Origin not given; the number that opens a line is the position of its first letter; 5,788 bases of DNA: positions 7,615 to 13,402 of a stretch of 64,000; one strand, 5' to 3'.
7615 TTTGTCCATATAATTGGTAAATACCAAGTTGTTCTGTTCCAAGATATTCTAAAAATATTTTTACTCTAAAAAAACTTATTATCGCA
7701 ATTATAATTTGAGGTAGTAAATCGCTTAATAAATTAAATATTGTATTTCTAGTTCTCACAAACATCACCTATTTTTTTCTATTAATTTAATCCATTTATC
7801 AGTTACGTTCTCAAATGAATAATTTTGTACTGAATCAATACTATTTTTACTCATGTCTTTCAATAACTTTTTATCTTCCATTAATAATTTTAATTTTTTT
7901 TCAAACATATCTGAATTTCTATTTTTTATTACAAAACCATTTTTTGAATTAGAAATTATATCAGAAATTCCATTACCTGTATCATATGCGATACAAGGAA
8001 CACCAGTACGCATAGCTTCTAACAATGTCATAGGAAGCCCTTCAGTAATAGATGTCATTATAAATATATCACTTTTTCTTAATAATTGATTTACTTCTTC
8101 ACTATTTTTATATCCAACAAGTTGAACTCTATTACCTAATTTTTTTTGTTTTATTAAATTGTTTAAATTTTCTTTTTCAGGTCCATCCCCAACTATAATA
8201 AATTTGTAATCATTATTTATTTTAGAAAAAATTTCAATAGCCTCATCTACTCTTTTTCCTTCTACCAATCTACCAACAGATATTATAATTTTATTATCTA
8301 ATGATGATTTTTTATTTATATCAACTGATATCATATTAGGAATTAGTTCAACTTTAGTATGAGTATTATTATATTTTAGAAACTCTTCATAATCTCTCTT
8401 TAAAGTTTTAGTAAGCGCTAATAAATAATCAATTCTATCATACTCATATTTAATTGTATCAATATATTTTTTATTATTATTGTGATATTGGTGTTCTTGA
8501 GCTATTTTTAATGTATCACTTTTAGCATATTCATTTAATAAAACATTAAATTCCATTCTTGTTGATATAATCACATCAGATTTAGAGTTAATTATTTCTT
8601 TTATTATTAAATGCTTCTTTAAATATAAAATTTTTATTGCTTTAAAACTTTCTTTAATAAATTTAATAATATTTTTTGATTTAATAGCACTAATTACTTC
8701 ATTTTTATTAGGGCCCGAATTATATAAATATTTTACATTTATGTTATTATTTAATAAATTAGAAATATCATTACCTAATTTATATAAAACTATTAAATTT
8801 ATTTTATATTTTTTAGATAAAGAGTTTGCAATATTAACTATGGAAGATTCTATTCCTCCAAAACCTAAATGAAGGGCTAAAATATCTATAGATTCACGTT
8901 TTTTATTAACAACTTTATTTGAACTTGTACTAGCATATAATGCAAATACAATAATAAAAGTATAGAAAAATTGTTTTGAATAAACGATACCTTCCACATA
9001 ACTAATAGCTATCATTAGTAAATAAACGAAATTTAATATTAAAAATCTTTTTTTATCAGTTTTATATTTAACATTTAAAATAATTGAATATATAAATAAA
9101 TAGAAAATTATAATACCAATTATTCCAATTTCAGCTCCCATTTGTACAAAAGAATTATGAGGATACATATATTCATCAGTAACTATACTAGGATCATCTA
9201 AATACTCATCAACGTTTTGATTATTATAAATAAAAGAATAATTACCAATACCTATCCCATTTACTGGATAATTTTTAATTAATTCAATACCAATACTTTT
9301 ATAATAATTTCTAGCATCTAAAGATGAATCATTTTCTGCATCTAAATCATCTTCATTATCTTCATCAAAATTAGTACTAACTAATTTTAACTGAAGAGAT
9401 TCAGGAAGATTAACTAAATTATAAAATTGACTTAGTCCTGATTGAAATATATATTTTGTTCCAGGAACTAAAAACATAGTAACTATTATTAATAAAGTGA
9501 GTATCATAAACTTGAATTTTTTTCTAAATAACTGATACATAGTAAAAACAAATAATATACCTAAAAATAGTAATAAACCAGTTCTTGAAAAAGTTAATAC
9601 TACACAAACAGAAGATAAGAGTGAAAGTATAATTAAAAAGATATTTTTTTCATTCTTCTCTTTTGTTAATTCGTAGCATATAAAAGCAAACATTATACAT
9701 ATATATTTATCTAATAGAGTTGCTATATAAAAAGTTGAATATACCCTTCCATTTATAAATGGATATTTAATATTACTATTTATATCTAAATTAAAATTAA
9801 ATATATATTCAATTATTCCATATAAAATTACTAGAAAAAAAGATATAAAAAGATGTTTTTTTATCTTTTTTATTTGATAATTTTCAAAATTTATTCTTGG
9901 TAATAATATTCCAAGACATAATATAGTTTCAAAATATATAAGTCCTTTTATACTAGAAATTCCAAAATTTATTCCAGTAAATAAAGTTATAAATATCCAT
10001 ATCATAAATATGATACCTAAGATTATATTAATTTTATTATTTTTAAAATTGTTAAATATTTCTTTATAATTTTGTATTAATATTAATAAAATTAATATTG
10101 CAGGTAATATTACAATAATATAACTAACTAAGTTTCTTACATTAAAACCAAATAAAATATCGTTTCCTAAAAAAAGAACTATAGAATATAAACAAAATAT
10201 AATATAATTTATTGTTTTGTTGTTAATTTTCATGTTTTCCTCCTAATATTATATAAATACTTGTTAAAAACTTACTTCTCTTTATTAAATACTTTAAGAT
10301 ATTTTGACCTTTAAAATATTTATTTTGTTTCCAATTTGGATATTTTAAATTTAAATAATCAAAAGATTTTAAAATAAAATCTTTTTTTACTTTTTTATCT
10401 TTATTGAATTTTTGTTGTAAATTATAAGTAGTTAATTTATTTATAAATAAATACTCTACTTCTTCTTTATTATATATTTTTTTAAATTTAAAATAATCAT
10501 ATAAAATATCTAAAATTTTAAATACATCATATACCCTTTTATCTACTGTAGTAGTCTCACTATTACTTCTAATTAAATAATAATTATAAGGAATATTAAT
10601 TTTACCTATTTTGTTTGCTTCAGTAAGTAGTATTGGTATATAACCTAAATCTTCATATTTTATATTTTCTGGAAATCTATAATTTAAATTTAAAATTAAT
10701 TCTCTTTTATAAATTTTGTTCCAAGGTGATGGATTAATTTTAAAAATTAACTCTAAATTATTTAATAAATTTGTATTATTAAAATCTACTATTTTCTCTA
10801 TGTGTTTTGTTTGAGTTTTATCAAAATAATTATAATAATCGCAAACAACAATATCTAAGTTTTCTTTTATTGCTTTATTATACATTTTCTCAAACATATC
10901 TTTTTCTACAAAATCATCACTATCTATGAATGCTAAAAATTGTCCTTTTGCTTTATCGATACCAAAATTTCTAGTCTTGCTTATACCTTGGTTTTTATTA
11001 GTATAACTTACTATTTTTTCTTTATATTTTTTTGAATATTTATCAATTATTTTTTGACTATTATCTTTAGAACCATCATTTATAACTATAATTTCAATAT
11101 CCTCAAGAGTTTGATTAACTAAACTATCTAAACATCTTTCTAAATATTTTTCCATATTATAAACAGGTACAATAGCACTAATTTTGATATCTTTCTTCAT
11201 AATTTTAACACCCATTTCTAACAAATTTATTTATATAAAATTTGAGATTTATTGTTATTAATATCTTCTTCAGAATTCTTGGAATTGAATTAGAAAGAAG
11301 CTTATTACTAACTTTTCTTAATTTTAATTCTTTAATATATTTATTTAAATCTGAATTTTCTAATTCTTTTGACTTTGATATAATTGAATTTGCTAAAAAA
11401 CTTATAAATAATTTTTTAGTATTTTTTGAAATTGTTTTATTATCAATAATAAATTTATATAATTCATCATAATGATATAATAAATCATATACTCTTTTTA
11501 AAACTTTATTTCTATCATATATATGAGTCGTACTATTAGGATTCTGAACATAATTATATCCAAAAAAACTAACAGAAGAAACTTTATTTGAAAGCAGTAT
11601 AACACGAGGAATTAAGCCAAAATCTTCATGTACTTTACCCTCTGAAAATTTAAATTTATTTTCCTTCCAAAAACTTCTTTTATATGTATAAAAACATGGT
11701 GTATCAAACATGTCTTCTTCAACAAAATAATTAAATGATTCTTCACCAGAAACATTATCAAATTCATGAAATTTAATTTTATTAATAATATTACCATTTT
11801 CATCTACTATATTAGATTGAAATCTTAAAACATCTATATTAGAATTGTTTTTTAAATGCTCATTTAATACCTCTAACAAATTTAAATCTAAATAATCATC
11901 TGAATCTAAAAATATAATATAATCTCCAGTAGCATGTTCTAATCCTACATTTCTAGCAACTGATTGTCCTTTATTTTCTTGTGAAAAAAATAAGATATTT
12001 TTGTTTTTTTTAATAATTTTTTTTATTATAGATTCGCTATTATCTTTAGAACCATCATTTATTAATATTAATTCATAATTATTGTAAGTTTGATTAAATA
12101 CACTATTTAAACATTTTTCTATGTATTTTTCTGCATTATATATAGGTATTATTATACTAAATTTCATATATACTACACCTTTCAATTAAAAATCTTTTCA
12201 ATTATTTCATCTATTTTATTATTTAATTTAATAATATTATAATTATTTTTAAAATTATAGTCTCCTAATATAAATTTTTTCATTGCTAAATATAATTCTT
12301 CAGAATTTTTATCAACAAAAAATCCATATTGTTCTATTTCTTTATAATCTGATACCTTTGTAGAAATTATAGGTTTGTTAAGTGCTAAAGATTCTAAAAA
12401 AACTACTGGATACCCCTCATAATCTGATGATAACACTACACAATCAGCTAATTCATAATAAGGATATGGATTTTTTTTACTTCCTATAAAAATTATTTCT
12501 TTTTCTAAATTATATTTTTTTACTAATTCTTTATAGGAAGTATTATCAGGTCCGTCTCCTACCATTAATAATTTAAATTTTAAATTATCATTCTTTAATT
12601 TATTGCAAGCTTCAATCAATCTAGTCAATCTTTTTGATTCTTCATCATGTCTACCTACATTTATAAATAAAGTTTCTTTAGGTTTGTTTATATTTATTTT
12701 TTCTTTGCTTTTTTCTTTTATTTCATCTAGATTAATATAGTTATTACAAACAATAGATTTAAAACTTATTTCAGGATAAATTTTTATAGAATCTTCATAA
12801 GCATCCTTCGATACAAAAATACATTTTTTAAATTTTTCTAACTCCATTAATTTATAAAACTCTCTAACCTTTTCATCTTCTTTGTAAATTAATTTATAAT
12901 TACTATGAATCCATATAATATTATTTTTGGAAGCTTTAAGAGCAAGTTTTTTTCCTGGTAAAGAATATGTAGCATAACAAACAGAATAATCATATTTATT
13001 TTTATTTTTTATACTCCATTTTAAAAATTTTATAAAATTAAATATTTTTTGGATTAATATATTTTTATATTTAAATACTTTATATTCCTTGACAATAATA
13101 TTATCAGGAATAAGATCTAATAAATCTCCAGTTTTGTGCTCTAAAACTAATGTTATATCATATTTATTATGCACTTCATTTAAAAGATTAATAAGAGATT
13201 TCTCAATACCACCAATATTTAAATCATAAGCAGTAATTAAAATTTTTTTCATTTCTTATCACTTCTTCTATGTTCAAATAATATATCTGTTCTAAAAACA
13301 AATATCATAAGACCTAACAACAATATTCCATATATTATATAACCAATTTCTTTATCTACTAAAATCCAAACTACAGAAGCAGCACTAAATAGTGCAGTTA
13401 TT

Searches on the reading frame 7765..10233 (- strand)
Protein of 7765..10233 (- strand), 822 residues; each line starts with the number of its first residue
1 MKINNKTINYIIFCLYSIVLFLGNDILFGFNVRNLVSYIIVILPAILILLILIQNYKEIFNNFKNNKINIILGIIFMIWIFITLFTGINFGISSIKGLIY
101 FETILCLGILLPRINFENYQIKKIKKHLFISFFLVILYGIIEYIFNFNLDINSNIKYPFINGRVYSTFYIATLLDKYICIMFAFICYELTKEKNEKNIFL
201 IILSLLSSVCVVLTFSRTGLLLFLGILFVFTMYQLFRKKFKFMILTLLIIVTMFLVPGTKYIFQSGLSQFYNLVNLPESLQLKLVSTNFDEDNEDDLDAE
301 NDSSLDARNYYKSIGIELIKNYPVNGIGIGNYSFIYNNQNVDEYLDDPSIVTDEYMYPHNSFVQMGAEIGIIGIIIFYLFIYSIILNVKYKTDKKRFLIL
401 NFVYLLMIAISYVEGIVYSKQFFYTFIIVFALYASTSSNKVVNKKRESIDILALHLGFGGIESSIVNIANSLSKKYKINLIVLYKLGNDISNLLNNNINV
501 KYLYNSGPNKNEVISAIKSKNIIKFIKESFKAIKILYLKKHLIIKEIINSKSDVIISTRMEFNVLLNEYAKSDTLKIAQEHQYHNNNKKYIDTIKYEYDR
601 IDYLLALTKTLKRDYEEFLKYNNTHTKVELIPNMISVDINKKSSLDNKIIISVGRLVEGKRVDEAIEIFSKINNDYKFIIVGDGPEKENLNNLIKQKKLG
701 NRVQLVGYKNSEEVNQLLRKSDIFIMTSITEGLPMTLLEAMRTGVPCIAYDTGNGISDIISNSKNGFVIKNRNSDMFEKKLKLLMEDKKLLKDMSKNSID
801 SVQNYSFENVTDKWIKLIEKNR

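Call 56: search_protein_families(library=pfam, proteins=[window:7765-10233:-], max_evalue=0.001)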
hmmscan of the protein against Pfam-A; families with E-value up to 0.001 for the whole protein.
window:7765-10233:- (822 aa): 4 families
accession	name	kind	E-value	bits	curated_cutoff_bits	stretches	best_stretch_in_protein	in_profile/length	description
PF00534.26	Glycos_transf_1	-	2.4e-45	154.6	26.4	1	644-798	12-169/172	Glycosyl transferases group 1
PF13692.12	Glyco_trans_1_4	-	7.2e-32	111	27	1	648-787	2-142/142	Glycosyl transferases group 1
PF04932.20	Wzy_C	-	4.1e-22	79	31.7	1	203-378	2-149/149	O-Antigen ligase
PF20706.3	GT4-conflict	-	3.2e-09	36.7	26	1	606-751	152-312/385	Family 4 Glycosyltransferase in conflict systems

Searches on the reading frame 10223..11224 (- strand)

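Call 56: search_protein_families(library=pfam, proteins=[window:10223-11224:-], max_evalue=0.001)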
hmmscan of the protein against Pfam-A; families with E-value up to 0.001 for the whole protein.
window:10223-11224:- (333 aa): 3 families
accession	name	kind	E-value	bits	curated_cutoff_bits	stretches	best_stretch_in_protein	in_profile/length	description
PF00535.33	Glycos_transf_2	-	1e-40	139.9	23.3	1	16-176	1-163/168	Glycosyl transferase family 2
PF10111.15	Glyco_tranf_2_2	-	3.5e-15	56.7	27.3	1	16-147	1-139/276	Glycosyltransferase like family 2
PF13641.12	Glyco_tranf_2_3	-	1.9e-10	41.6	27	1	15-126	3-119/230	Glycosyltransferase like family 2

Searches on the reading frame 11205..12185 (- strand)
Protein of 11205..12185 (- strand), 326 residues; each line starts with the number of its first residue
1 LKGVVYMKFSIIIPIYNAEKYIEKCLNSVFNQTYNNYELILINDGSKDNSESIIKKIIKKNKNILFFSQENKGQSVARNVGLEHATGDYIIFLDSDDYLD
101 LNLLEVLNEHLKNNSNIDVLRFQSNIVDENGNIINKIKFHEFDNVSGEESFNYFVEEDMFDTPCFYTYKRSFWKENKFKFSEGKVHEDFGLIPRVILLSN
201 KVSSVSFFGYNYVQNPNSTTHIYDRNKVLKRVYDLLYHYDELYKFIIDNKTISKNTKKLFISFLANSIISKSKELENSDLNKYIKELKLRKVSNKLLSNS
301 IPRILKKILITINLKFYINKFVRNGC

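Call 56: search_protein_families(library=pfam, proteins=[window:11205-12185:-], max_evalue=0.001)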
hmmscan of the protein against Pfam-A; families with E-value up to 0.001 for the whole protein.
window:11205-12185:- (326 aa): 3 families
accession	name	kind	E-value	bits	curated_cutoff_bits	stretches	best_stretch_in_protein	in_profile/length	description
PF00535.33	Glycos_transf_2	-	4.6e-38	131.2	23.3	1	10-171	1-162/168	Glycosyl transferase family 2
PF10111.15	Glyco_tranf_2_2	-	7e-16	59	27.3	1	10-128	1-128/276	Glycosyltransferase like family 2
PF13641.12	Glyco_tranf_2_3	-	6.1e-09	36.7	27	1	9-116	3-115/230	Glycosyltransferase like family 2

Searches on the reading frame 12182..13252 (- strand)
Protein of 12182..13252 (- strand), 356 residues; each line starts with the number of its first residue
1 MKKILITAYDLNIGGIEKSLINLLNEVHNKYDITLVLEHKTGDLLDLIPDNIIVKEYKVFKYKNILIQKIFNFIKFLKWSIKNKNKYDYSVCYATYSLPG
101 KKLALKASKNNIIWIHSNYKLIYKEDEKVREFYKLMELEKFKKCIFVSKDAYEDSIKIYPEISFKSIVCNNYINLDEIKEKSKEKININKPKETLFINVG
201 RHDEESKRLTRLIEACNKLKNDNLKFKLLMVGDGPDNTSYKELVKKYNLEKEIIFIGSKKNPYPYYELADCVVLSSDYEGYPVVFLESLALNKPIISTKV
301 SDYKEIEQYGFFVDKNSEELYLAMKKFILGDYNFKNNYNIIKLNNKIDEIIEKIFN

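Call 56: search_protein_families(library=pfam, proteins=[window:12182-13252:-], max_evalue=0.001)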
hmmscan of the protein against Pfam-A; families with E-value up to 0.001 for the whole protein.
window:12182-13252:- (356 aa): 2 families
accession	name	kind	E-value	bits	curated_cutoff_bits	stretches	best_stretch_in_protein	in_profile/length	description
PF00534.26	Glycos_transf_1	-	7.9e-28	97.6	26.4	1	181-331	4-159/172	Glycosyl transferases group 1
PF13692.12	Glyco_trans_1_4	-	5.1e-23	82.3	27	1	195-326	3-138/142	Glycosyl transferases group 1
